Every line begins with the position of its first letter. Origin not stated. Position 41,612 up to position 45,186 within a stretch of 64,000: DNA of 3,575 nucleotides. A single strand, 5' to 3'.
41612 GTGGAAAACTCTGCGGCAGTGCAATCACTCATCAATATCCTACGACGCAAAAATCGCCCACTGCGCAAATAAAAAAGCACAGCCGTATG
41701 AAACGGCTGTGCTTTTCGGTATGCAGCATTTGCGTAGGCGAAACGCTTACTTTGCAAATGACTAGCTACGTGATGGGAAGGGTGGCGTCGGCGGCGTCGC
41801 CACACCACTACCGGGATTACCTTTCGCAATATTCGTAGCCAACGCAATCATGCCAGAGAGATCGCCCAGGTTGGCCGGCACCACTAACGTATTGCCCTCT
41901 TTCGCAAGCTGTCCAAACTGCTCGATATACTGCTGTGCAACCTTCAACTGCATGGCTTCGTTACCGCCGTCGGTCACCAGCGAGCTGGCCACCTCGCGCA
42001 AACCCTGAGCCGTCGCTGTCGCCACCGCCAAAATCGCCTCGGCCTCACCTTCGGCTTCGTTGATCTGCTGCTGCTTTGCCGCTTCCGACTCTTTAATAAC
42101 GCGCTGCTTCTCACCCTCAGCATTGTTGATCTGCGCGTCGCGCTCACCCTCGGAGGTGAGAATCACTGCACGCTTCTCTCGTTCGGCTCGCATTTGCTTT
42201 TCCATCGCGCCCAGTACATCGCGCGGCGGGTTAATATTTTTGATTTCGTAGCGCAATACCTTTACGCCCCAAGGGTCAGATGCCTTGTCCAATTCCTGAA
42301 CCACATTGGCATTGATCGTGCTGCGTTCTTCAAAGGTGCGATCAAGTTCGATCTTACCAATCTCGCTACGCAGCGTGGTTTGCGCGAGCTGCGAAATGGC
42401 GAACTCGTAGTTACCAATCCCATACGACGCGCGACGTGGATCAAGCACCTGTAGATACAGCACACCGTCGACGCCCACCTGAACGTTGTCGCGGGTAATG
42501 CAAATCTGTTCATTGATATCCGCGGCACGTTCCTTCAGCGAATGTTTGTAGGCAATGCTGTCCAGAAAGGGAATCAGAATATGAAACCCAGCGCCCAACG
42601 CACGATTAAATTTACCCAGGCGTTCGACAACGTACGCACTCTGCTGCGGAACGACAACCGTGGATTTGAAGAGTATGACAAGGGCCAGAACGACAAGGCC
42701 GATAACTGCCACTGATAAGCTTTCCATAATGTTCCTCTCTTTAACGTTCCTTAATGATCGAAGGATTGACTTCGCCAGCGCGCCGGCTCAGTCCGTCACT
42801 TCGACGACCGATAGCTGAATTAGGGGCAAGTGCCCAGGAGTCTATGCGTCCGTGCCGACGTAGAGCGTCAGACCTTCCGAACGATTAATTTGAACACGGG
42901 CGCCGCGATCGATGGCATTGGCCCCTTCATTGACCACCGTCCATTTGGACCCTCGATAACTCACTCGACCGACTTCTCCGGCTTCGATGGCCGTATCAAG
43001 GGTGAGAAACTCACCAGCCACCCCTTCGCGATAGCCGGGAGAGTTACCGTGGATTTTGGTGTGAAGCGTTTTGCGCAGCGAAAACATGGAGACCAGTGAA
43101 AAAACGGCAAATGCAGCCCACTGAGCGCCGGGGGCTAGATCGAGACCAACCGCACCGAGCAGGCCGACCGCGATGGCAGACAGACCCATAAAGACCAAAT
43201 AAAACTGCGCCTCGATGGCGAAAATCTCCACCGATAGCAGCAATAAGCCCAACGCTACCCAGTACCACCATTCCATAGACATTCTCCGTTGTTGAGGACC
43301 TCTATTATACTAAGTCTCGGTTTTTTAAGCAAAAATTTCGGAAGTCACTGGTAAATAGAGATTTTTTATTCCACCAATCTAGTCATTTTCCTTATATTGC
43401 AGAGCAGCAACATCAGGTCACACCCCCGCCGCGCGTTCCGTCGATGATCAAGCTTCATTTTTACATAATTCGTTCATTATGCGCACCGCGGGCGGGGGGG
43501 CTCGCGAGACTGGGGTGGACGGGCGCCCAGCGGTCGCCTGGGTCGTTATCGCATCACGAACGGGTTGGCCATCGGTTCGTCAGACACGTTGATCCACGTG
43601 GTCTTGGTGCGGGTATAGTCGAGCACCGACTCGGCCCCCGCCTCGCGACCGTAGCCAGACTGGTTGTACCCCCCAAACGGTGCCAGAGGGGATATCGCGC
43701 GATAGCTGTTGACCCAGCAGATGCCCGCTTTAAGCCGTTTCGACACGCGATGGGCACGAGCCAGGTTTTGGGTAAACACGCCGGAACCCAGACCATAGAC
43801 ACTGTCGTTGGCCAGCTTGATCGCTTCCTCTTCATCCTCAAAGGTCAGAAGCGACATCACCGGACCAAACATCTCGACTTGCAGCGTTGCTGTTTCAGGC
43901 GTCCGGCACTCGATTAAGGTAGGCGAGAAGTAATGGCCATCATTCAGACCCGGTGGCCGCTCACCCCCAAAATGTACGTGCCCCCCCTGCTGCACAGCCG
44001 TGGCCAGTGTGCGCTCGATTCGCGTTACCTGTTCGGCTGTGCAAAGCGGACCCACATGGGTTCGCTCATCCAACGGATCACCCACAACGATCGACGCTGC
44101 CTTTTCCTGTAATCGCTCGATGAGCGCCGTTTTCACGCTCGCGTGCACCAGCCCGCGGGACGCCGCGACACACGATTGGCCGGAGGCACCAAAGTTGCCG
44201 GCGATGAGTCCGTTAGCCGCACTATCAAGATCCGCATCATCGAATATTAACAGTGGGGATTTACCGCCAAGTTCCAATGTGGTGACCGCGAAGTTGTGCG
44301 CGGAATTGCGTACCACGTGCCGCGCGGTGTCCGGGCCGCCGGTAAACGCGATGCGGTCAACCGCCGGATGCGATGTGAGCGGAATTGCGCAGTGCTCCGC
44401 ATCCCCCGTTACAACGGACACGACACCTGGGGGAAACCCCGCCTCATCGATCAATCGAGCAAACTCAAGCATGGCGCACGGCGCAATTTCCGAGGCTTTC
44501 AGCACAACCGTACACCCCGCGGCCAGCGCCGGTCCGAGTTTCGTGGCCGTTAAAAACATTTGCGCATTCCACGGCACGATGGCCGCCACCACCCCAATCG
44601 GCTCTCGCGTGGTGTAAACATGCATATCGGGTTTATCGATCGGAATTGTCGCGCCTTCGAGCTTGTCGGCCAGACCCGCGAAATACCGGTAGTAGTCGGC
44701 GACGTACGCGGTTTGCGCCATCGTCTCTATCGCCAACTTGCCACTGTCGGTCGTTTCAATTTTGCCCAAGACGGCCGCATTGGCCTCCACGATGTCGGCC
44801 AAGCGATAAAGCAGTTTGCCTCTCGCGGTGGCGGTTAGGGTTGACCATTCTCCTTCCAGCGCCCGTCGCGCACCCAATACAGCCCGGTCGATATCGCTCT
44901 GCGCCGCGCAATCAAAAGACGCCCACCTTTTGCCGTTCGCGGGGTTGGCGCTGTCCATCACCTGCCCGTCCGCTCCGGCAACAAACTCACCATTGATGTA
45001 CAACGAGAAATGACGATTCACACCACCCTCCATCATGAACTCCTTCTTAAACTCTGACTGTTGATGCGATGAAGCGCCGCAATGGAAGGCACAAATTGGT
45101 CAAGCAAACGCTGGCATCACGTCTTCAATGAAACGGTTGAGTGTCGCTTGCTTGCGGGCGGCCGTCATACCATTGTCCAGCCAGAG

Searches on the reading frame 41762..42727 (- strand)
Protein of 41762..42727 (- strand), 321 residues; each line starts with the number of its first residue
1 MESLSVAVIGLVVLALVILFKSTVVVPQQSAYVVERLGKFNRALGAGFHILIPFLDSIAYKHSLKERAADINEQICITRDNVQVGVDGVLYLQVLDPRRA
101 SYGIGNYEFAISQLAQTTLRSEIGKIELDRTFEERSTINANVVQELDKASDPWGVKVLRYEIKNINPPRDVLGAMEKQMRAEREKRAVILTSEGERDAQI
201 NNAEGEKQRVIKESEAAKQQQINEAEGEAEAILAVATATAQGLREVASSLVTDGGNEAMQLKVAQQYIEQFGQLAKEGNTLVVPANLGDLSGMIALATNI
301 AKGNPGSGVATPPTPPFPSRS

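Call 7: search_protein_families(library=pfam, proteins=[window:41762-42727:-])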
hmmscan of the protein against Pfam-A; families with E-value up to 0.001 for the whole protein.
window:41762-42727:- (321 aa): 2 families
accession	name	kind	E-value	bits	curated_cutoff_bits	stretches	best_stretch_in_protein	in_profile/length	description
PF01145.31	Band_7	-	4.2e-35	121.8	23.6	1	25-195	2-175/176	SPFH domain / Band 7 family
PF16200.10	Band_7_C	-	1.8e-23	82.7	29.1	1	244-302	1-59/63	C-terminal region of band_7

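Call 20: find_encoding_contigs(protein=window:41762-42727:-, flank=6000, max_places=6)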
Protein window:41762-42727:- (321 aa): 1 contig read that carries it; 1 place shown.
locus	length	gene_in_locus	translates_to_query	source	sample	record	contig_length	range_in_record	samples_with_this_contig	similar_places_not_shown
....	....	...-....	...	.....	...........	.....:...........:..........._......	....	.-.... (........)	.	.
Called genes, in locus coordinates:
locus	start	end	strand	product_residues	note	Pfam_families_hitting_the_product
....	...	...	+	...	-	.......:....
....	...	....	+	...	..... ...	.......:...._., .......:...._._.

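Call 31: find_homologous_proteins(query=window:41762-42727:-, max_evalue=1e-60)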
Query window:41762-42727:- (321 aa): 8000 proteins with E <= 1e-60 among 8000 candidates; the best 120 are listed.
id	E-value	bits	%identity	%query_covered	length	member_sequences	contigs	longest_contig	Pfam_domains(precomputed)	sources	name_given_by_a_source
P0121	2.1e-200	682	100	100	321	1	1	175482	PF16200.11,PF01145.32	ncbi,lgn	ncbi:MAG: SPFH domain-containing protein [Pseudomonadota bacterium]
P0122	2.0e-167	574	85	99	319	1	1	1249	PF16200.11,PF01145.32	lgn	-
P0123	8.5e-167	572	86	98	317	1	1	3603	PF16200.11,PF01145.32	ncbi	-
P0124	8.5e-165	565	83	100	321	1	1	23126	PF16200.11,PF01145.32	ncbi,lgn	ncbi:MAG: SPFH domain-containing protein [Gammaproteobacteria bacterium]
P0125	1.8e-163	561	84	98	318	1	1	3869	PF16200.11,PF01145.32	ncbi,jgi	-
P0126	5.5e-159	546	82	95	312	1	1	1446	PF16200.11,PF01145.32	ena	-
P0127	1.4e-158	545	84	95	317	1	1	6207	PF16200.11,PF01145.32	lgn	-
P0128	3.5e-156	537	78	98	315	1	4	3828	PF16200.11,PF01145.32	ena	-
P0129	4.0e-156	537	78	98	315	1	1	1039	PF16200.11,PF01145.32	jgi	jgi:regulator of protease activity HflC (stomatin/prohibitin superfamily)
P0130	4.9e-156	537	82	94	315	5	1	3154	PF16200.11,PF01145.32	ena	-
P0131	5.0e-156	536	82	95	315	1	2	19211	PF16200.11,PF01145.32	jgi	jgi:regulator of protease activity HflC (stomatin/prohibitin superfamily)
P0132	6.1e-156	536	83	93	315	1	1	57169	PF16200.11,PF01145.32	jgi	jgi:regulator of protease activity HflC (stomatin/prohibitin superfamily)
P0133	4.6e-155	533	81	92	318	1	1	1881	PF16200.11,PF01145.32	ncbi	-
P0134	8.6e-155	532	81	92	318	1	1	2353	PF16200.11,PF01145.32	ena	-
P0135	1.0e-154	532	82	95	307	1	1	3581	PF16200.11,PF01145.32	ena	-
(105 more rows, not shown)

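Call 32: find_encoding_contigs(protein=P0124, flank=5000, max_places=3)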
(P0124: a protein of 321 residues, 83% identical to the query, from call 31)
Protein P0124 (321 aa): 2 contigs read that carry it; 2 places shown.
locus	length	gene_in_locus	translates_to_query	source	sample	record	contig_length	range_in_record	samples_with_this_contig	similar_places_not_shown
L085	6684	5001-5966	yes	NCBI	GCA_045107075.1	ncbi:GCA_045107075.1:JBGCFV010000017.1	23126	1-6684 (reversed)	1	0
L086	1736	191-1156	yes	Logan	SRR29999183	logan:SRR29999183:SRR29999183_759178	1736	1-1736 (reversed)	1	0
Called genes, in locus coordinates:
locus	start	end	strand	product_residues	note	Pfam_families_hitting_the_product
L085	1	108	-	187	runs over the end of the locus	-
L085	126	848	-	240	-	PF12525:DUF3726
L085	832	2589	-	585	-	-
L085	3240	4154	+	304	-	PF01613:Flavin_Reduct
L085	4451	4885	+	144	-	PF01957:NfeD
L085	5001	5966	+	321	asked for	PF01145:Band_7, PF16200:Band_7_C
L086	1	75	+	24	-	?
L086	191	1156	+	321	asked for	PF01145:Band_7, PF16200:Band_7_C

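Call 33: find_encoding_contigs(protein=P0123, flank=5000, max_places=3)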
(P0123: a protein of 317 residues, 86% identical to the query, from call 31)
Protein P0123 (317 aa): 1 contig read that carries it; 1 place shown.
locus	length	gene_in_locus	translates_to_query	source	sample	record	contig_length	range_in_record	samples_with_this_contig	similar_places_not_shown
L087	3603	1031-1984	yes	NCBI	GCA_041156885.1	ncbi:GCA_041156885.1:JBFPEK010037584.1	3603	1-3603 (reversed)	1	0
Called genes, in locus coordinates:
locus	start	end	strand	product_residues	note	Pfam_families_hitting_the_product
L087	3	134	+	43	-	?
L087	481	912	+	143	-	PF01957:NfeD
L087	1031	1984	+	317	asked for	PF01145:Band_7, PF16200:Band_7_C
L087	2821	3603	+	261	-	?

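Call 34: find_encoding_contigs(protein=P0127, flank=5000, max_places=3)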
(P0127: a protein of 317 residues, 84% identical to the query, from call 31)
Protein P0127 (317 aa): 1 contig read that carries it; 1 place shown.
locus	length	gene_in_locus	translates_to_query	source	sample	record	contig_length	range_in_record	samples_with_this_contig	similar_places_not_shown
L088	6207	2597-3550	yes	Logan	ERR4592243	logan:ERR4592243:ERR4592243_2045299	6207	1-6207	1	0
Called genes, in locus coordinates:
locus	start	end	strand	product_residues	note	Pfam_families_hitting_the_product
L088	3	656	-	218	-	?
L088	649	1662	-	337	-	PF02615:Ldh_2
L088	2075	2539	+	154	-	PF01957:NfeD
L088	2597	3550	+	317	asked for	PF01145:Band_7, PF16200:Band_7_C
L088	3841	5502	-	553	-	PF07995:GSDH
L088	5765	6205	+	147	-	?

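Call 35: find_encoding_contigs(protein=P0125, flank=5000, max_places=3)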
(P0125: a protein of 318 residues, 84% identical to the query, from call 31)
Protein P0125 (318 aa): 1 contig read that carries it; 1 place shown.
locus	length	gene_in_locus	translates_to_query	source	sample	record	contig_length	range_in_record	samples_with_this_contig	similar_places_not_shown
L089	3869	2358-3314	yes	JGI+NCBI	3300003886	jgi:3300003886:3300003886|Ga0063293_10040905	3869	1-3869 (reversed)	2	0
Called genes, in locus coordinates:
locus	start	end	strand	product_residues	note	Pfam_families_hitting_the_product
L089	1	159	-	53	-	?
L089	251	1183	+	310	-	PF01613:Flavin_Reduct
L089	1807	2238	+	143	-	PF01957:NfeD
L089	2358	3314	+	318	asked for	PF01145:Band_7, PF16200:Band_7_C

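Call 42: find_encoding_contigs(protein=P0128, flank=2500, max_places=10)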
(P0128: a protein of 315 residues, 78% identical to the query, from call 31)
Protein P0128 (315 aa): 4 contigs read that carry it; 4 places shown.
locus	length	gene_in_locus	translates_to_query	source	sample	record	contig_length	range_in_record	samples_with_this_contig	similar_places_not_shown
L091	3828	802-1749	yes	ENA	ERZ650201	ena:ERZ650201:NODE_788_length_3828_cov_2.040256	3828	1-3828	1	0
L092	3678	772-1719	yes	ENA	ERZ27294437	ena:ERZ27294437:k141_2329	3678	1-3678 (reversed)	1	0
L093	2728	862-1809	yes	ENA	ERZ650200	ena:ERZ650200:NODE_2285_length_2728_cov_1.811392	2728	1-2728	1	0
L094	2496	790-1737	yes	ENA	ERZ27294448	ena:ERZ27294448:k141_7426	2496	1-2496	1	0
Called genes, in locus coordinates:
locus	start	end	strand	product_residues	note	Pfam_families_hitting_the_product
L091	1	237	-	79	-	?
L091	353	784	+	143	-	PF01957:NfeD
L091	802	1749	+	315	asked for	PF01145:Band_7, PF16200:Band_7_C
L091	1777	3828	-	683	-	?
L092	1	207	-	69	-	?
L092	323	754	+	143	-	PF01957:NfeD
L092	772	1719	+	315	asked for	PF01145:Band_7, PF16200:Band_7_C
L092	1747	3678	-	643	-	?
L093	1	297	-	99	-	?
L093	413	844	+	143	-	PF01957:NfeD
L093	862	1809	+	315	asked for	PF01145:Band_7, PF16200:Band_7_C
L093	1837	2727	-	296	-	?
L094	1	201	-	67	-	?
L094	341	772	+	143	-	PF01957:NfeD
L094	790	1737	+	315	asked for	PF01145:Band_7, PF16200:Band_7_C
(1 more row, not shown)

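Call 43: find_encoding_contigs(protein=P0132, flank=2500, max_places=10)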
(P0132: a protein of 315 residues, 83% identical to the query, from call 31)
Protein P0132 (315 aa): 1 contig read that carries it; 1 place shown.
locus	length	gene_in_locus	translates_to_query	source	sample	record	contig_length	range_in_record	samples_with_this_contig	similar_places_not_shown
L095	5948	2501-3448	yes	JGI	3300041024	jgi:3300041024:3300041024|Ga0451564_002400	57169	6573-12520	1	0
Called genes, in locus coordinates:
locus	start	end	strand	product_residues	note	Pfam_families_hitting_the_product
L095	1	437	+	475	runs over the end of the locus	PF00890:FAD_binding_2, PF01134:GIDA (weak), PF01262:AlaDh_PNT_C (faint), PF01266:DAO (faint), PF07992:Pyr_redox_2, PF12831:FAD_oxidored (weak), PF00070:Pyr_redox, PF02852:Pyr_redox_dim, +4 more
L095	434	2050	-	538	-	PF01235:Na_Ala_symp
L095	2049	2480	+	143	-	PF01957:NfeD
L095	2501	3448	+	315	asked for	PF01145:Band_7, PF16200:Band_7_C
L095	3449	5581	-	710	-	PF13328:HD_4, PF04607:RelA_SpoT, PF02824:TGS, PF19296:RelA_AH, PF28438:RelA_RIS, PF01842:ACT, PF13291:ACT_4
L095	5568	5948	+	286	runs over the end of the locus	PF20772:TACO1_YebC_N, PF01709:Transcrip_reg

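Call 61: find_encoding_contigs(protein=P0122, flank=3000, max_places=5)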
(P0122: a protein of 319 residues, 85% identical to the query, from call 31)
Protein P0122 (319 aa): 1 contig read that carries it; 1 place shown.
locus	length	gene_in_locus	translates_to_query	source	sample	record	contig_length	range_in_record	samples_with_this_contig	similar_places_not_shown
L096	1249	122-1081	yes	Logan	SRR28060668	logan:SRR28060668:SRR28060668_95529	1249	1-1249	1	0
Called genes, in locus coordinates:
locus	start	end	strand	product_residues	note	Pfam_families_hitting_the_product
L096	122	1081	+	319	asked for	PF01145:Band_7, PF16200:Band_7_C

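Call 85: list_cluster_members(proteins=[P0121, P0122, P0123, P0124, P0125])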
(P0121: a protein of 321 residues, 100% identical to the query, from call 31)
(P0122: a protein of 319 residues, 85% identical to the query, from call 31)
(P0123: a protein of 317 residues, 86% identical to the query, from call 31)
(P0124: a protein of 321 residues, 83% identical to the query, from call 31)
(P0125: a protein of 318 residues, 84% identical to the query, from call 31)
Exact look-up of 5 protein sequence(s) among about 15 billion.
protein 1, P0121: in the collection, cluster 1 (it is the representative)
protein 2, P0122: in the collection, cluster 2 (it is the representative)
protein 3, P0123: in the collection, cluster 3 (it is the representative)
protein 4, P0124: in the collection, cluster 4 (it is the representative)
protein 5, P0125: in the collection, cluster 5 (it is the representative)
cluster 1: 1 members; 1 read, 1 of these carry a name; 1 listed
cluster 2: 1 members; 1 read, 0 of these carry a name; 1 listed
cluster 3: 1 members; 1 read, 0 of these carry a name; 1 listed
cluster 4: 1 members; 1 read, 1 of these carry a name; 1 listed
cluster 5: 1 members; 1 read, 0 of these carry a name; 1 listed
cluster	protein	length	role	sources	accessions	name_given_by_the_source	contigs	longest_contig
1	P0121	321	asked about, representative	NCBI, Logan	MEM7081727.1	MAG: SPFH domain-containing protein [Pseudomonadota bacterium]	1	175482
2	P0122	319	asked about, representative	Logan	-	-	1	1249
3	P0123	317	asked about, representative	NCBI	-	-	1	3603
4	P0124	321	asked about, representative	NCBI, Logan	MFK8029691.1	MAG: SPFH domain-containing protein [Gammaproteobacteria bacterium]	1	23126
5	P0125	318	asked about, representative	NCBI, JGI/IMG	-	-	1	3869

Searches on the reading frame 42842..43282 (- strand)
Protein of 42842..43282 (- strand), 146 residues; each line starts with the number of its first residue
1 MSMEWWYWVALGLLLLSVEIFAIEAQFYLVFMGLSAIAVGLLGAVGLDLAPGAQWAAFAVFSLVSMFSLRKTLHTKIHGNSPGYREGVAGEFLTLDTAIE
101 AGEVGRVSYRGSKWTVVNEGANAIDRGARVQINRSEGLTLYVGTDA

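Call 7: search_protein_families(library=pfam, proteins=[window:42842-43282:-])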
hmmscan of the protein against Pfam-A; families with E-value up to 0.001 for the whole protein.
window:42842-43282:- (146 aa): 1 family
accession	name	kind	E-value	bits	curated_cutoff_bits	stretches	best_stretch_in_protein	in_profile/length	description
PF01957.25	NfeD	-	1.3e-09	38.6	29.1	1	90-142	6-55/57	NfeD-like C-terminal, partner-binding domain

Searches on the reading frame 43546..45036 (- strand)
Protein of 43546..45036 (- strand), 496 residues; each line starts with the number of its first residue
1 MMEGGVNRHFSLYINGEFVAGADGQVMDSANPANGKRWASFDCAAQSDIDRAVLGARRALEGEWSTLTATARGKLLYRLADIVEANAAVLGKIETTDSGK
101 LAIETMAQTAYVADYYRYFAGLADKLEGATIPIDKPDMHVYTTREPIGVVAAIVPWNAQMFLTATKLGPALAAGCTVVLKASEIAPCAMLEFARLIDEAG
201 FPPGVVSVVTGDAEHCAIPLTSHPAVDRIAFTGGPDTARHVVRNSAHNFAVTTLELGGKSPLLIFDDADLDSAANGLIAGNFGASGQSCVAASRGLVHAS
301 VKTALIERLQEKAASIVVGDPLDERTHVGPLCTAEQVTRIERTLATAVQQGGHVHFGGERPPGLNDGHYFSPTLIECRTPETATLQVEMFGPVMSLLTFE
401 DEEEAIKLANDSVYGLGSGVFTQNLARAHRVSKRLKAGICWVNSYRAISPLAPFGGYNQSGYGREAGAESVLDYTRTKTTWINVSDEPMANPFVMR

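Call 7: search_protein_families(library=pfam, proteins=[window:43546-45036:-])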
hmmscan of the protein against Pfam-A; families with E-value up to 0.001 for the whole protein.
window:43546-45036:- (496 aa): 1 family
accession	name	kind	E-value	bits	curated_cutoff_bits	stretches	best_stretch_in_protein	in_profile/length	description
PF00171.27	Aldedh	-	3.4e-154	514.2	23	1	19-479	2-460/461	Aldehyde dehydrogenase family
